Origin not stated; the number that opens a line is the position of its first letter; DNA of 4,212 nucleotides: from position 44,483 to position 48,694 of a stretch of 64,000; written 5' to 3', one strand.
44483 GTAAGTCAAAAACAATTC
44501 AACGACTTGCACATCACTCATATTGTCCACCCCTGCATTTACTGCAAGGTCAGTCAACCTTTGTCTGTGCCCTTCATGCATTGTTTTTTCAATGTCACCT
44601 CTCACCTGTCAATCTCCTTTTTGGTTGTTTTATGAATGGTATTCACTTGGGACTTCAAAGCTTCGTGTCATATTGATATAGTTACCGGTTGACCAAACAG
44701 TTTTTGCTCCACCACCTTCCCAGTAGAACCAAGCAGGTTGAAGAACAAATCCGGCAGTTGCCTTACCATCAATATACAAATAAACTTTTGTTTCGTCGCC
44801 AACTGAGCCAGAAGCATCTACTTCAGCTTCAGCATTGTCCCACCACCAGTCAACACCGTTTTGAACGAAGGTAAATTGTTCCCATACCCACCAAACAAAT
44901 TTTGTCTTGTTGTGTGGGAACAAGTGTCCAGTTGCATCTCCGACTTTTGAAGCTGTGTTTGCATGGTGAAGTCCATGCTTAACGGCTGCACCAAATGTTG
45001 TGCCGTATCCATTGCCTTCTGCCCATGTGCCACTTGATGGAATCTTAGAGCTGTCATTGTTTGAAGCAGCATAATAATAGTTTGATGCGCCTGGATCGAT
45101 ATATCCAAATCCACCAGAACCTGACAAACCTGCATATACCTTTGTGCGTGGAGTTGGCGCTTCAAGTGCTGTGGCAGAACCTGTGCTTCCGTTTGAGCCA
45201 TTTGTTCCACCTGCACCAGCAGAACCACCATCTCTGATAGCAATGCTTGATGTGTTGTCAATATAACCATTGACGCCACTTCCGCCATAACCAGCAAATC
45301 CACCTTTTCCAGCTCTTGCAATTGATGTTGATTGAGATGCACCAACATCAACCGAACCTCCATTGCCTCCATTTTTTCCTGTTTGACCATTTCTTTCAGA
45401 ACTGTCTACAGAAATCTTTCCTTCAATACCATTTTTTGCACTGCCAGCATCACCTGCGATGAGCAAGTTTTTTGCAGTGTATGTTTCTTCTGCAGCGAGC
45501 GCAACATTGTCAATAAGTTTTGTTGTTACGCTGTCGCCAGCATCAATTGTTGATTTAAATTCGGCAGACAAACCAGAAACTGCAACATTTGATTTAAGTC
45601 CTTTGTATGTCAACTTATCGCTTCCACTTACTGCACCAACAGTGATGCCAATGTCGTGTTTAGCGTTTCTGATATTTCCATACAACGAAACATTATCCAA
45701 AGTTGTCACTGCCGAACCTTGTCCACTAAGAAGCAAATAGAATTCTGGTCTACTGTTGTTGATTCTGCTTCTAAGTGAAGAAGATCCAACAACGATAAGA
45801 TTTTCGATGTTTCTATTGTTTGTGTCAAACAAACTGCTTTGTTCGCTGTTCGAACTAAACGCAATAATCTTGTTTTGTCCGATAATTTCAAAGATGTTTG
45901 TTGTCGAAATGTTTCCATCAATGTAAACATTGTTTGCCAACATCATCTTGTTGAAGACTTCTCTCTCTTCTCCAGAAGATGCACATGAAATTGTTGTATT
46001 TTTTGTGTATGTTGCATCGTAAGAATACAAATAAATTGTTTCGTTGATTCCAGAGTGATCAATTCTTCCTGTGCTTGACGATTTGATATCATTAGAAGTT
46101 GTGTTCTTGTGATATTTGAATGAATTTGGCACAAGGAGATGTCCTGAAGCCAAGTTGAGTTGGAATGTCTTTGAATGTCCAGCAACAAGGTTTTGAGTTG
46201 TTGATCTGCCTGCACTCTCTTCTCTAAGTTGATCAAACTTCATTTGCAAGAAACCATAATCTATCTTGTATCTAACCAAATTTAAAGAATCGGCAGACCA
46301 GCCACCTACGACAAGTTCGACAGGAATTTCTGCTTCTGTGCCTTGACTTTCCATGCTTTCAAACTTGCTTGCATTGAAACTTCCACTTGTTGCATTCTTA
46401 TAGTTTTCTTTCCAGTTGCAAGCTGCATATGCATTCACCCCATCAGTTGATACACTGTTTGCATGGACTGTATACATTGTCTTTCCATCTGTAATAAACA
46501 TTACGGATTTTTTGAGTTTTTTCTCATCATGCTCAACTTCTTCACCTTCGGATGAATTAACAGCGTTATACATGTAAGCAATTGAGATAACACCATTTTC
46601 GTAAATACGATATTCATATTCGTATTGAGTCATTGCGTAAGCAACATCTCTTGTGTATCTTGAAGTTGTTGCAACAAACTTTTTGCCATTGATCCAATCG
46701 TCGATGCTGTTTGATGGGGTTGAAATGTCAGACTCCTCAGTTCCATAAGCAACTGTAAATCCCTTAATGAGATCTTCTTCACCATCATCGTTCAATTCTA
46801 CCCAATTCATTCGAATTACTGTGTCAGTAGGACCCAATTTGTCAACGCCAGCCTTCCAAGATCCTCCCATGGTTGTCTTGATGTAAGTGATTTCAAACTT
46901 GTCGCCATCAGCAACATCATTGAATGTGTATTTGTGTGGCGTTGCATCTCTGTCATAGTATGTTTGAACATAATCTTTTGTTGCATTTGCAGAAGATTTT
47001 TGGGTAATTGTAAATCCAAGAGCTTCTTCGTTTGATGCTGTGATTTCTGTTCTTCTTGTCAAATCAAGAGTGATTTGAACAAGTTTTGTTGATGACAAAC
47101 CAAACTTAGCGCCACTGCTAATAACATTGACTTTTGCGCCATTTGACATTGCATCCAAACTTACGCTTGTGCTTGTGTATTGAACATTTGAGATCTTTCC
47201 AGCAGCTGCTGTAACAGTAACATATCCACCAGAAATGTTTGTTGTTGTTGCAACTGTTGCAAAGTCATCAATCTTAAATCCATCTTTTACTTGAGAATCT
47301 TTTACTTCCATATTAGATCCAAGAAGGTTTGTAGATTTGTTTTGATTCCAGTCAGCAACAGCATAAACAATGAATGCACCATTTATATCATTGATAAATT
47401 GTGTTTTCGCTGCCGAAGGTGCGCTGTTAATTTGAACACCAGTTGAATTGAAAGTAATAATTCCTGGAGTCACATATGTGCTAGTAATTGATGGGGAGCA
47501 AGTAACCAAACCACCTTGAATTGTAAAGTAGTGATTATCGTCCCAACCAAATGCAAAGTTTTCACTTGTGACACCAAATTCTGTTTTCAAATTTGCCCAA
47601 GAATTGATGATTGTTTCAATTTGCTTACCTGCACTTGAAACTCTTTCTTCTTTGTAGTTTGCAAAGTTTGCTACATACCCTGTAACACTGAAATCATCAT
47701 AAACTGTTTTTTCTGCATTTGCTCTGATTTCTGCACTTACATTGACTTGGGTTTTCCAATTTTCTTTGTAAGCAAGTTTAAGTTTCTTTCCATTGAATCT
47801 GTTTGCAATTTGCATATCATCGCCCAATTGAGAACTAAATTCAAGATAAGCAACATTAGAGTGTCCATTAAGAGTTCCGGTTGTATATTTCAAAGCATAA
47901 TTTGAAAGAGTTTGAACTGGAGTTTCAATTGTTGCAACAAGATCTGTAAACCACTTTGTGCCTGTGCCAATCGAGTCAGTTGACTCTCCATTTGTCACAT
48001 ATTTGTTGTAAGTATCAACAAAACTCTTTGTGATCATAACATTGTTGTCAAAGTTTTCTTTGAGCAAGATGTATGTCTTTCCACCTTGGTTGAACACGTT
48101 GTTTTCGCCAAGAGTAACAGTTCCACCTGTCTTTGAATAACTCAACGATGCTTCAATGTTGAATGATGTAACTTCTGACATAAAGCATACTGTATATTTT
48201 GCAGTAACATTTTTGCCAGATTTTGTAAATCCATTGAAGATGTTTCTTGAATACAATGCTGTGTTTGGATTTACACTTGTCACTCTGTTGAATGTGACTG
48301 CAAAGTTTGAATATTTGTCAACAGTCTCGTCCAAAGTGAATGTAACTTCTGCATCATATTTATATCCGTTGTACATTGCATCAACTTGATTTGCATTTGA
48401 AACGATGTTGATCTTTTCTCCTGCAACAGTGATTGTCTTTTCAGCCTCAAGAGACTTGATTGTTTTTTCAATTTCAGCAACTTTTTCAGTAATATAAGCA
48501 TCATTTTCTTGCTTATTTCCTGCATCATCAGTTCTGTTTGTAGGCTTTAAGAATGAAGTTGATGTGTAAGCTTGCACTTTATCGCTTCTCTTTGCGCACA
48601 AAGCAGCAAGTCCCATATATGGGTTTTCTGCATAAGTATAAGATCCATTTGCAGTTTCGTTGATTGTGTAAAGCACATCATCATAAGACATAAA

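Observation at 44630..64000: Second giant ORF of more than 6456 codons still open at the window edge; two paralogs fill about 46% of the window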

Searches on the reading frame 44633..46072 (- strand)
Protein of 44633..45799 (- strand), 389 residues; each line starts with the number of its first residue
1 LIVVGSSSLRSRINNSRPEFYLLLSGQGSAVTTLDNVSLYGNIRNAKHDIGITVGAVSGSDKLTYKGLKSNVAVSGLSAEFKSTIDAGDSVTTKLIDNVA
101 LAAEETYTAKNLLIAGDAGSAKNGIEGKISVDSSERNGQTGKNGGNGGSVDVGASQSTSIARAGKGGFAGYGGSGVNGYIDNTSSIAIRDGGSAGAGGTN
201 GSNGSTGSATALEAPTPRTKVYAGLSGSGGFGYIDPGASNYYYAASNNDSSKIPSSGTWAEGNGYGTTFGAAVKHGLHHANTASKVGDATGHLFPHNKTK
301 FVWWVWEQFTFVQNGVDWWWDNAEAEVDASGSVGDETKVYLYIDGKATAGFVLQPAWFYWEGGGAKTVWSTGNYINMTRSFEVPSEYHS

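Call 13: search_protein_families(library=pfam, proteins=[window:44633-45799:-], max_evalue=10)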
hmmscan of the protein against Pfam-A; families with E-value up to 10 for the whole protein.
window:44633-45799:- (389 aa): 1 family
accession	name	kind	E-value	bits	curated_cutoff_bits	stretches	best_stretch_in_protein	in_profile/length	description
PF10696.14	DUF2501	-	0.086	13.5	21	1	110-168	2-59/78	Protein of unknown function (DUF2501)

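Call 92: predict_structure(alignment_id=A8)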
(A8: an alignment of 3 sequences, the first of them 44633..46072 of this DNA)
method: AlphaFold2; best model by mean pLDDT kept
length: 480 residues; sequences in the alignment: 3
mean_pLDDT: 30.1   pTM: 0.27
mean pLDDT of the five models: 30.1, 29.4, 29.0, 28.9, 28.3
residues with pLDDT >= 90: 0; 70-90: 0; 50-70: 0; < 50: 480
segments of 3 or more residues with pLDDT < 50: 1-480
pLDDT, mean of each block of 10 residues (from residue 1): 30 33 37 32 36 34 37 35 34 34 28 35 41 35 37 40 35 32 29 27 24 23 24 26 26 25 25 27 30 31 23 25 28 28 28 25 23 24 25 29 30 30 29 30 33 34 28 27
secondary structure, 60 per line:
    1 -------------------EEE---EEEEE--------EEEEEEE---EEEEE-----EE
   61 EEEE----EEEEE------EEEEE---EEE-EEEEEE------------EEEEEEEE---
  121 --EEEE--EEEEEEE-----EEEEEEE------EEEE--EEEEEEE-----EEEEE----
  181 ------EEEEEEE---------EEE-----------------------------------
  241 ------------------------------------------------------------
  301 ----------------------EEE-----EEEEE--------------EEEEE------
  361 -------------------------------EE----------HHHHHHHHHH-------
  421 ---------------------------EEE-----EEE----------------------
elements in order: E20-22 E26-30 E39-45 E49-53 E59-64 E69-73 E80-84 E88-90 E92-97 E110-117 E123-126 E129-135 E141-147 E154-157 E160-166 E172-176 E187-193 E203-205 E323-325 E331-335 E350-354 H404-413 E448-450 E456-458

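Call 93: search_solved_structures(query=A7, max_evalue=10)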
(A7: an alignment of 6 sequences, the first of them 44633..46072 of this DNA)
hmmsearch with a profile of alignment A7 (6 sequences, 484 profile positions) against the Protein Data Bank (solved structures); distinct sequences matched with E-value up to 10: 8.
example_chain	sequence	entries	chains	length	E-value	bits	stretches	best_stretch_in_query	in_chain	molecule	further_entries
3md3_A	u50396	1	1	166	0.00035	22.9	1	351-422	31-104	Nuclear and cytoplasmic polyadenylated RNA-binding protein PUB1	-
7suk_LR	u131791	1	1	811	0.41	12.8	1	58-117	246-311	U3 small nucleolar RNA-associated protein 13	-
5wyj_BC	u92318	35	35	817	0.41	12.8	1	58-117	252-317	U3 small nucleolar RNA-associated protein 13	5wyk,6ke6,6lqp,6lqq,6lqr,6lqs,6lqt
5t03_A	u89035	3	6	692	0.57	12.3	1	79-120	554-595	maltose binding protein - heparan sulfate 6-O-sulfotransferase isoform 3 fusion protein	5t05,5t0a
2omk_A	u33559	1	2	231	0.59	12.3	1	67-130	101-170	Hypothetical protein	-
5m04_A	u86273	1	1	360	5.6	9.1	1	189-274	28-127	GTPase ObgE/CgtA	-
7odt_t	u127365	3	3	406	8.4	8.5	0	191-253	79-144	Mitochondrial ribosome-associated GTPase 2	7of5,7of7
7o9k_G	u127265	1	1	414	8.7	8.4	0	191-253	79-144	Mitochondrial ribosome-associated GTPase 2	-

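Call 94: search_protein_families(library=pfam, alignment_id=A7, max_evalue=1)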
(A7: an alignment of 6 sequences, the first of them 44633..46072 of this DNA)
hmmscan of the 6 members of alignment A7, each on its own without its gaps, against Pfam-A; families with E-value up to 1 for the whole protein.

A. member 1, window:44633-46072:- (480 aa): 1 family
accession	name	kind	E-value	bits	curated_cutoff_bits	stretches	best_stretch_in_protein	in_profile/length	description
PF10696.14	DUF2501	-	0.11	13.1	21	1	201-259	2-59/78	Protein of unknown function (DUF2501)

B. families by the number of members that match (of 6 scanned): 4 families
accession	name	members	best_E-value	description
PF16377.10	DUF4987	1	0.02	Domain of unknown function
PF10696.14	DUF2501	1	0.11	Protein of unknown function (DUF2501)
PF13742.12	tRNA_anti_2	1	0.13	OB-fold nucleic acid binding domain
PF20585.4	Pectate_lyase_5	1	0.47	Putative pectate lyase-like adhesive domain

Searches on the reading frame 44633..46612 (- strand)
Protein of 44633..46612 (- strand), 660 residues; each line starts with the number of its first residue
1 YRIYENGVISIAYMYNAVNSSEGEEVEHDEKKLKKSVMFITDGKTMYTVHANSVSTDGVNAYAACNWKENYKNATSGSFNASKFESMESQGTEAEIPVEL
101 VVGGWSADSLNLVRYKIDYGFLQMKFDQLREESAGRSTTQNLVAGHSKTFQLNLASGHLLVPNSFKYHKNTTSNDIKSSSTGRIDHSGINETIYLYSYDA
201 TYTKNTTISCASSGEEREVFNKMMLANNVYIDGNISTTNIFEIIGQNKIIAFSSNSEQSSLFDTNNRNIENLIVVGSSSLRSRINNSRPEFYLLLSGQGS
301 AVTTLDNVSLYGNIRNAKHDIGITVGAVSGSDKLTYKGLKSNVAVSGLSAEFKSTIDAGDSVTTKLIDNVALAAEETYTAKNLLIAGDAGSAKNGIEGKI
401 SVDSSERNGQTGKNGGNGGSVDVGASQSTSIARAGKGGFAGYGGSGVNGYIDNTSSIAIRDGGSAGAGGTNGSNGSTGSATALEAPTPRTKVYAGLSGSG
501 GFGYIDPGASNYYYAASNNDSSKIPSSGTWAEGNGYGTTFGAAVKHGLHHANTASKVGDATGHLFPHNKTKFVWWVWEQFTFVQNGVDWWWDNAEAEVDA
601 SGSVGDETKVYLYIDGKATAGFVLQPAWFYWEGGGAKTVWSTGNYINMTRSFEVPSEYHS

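Call 75: search_protein_families(library=pfam, proteins=[window:44633-46612:-], max_evalue=0.5)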
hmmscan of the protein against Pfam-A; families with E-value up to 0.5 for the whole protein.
window:44633-46612:- (660 aa): 1 family
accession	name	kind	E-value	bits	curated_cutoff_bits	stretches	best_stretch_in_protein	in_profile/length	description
PF10696.14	DUF2501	-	0.13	13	21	1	381-439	2-59/78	Protein of unknown function (DUF2501)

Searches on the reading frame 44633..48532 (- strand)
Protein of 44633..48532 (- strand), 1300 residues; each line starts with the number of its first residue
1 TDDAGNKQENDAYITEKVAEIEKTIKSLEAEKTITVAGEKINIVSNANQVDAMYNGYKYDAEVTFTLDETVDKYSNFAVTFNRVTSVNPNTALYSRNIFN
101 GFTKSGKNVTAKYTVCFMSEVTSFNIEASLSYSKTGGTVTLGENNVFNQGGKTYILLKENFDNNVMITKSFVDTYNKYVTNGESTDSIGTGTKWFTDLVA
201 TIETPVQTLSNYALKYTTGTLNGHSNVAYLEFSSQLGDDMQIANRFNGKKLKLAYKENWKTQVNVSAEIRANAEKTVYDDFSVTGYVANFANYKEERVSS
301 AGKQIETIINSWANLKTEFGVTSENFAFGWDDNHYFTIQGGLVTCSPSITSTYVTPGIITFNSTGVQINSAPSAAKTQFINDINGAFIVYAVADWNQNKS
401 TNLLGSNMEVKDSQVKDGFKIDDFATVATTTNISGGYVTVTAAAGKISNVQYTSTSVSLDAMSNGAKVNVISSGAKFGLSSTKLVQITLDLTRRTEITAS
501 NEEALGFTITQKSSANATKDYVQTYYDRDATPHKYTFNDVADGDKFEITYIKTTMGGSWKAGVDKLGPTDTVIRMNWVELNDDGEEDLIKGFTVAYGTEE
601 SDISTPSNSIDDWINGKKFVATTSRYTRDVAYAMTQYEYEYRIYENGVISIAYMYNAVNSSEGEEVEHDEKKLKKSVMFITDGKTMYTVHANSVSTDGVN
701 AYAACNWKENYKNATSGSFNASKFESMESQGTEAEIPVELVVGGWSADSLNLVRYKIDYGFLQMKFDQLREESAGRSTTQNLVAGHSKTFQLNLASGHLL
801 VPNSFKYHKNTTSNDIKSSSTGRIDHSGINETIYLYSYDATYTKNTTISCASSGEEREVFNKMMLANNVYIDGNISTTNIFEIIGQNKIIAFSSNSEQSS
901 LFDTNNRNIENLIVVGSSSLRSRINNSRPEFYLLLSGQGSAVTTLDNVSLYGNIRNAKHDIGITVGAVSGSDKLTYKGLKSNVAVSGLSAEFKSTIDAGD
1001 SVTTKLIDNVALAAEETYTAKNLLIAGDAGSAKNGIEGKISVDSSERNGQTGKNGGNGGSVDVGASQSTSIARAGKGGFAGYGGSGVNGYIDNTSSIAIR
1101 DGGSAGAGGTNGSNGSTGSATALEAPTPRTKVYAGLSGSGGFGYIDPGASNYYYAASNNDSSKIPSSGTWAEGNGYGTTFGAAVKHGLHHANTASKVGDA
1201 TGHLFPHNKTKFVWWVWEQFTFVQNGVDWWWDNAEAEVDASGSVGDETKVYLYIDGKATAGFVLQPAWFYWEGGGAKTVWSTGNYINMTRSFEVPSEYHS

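Call 32: find_homologous_proteins(query=window:44633-48532:-, max_evalue=0.001)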
Query window:44633-48532:-: 8000 candidates shared short words with the query, none scored E <= 0.001.

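Call 58: search_protein_representatives(protein=window:44633-48232:-)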
Query: 1200 residues. Proteins with E-value up to 0.001 (for the whole library): 3; up to 1e-10: 2; up to 1e-30: 1. The best 3 are listed.
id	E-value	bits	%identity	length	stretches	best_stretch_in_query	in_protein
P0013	0.0e+00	2659.3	100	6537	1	1-1200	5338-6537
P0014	1.3e-27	112.8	48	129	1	1074-1200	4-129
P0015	8.2e-09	50.6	32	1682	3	772-1063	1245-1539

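Call 59: list_cluster_members(proteins=[P0013, P0015, P0014])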
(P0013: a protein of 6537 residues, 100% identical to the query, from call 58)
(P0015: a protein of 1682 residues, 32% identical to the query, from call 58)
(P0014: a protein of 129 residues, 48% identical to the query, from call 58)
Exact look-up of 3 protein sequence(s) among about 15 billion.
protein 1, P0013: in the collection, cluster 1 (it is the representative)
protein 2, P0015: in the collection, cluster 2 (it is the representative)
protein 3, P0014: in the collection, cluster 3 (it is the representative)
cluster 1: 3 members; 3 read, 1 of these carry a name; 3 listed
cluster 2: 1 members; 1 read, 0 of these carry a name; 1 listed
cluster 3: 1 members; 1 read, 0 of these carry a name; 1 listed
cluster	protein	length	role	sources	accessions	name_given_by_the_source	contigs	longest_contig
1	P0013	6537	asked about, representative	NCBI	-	-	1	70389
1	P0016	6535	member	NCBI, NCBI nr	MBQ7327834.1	MAG: hypothetical protein IJX00_02600 [Clostridia bacterium] | hypothetical protein [Clostridia bacterium]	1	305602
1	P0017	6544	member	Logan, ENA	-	-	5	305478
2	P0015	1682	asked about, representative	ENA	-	-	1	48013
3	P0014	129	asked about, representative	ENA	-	-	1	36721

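Call 88: find_encoding_contigs(protein=P0014, flank=10000, max_places=2)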
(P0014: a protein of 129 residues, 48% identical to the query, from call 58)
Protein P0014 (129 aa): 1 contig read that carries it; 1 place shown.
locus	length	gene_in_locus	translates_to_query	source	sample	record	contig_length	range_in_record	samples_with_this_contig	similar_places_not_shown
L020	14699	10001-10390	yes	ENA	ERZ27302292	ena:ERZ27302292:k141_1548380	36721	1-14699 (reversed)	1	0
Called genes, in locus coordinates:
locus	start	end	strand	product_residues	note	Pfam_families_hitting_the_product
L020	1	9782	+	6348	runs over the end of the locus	-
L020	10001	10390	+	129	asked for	-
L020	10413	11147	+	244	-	PF14520:HHH_5, PF04002:RadC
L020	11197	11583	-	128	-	-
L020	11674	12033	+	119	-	-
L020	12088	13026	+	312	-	PF00005:ABC_tran, PF13304:AAA_21 (faint)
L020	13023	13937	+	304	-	PF01061:ABC2_membrane, PF12698:ABC2_membrane_3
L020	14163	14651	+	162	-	PF13238:AAA_18 (weak), PF13671:AAA_33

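Call 89: find_encoding_contigs(protein=P0015, flank=10000, max_places=2)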
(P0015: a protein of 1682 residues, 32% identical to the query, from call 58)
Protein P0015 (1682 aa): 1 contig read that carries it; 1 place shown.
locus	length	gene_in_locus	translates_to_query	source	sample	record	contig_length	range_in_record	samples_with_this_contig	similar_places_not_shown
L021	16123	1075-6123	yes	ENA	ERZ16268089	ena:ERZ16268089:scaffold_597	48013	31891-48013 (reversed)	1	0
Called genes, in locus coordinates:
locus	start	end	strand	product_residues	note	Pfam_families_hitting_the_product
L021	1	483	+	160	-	?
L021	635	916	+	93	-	PF00300:His_Phos_1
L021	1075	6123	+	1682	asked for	-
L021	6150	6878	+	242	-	PF14520:HHH_5 (faint), PF04002:RadC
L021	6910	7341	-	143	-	-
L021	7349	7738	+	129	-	-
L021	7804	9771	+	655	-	PF00270:DEAD (weak), PF04851:ResIII, PF17757:UvrB_inter, PF27431:UvrB_3rd, PF00271:Helicase_C, PF12344:UvrB, PF02151:UVR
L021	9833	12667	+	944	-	PF00005:ABC_tran (faint), PF02463:SMC_N (faint), PF03193:RsgA_GTPase (faint), PF13304:AAA_21 (faint), PF13555:AAA_29 (faint), PF20703:nSTAND1 (faint), PF17760:UvrA_inter, PF17755:UvrA_DNA-bind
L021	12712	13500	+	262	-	PF00753:Lactamase_B, PF16661:Lactamase_B_6 (faint), PF23023:Anti-Pycsar_Apyc1 (weak), PF12706:Lactamase_B_2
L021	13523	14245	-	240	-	PF12826:HHH_2 (faint), PF14520:HHH_5, PF04002:RadC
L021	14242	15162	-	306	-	PF01116:F_bP_aldolase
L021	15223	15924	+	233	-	-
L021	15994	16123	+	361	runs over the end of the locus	PF13167:GTP-bdg_N, PF16360:GTP-bdg_M, PF02421:FeoB_N (weak), PF01926:MMR_HSR1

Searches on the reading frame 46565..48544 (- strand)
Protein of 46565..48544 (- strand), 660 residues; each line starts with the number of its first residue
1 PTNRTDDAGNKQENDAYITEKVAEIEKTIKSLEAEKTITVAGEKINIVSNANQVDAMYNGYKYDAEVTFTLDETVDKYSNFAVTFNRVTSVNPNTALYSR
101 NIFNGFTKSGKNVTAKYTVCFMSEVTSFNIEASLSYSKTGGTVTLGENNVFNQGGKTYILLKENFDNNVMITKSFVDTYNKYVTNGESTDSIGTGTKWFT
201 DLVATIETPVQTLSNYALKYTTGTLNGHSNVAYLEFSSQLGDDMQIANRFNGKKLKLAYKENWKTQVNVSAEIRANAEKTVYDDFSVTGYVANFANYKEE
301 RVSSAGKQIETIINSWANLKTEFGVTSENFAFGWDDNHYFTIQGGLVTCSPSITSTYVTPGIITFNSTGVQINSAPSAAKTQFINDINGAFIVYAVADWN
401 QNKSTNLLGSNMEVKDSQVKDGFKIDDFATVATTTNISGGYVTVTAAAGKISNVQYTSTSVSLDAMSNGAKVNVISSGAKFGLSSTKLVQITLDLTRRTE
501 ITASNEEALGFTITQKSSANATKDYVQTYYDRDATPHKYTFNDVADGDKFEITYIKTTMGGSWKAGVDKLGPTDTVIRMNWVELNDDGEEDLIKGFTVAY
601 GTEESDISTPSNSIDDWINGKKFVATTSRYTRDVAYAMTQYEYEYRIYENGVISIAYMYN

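Call 75: search_protein_families(library=pfam, proteins=[window:46565-48544:-], max_evalue=0.5)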
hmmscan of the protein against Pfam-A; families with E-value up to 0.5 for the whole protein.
window:46565-48544:- (660 aa): 1 family
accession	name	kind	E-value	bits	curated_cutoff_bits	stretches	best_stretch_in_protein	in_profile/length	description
PF20753.2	DUF6558_C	-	0.19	12.4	24.4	1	11-55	40-84/119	Phage tail C-terminal domain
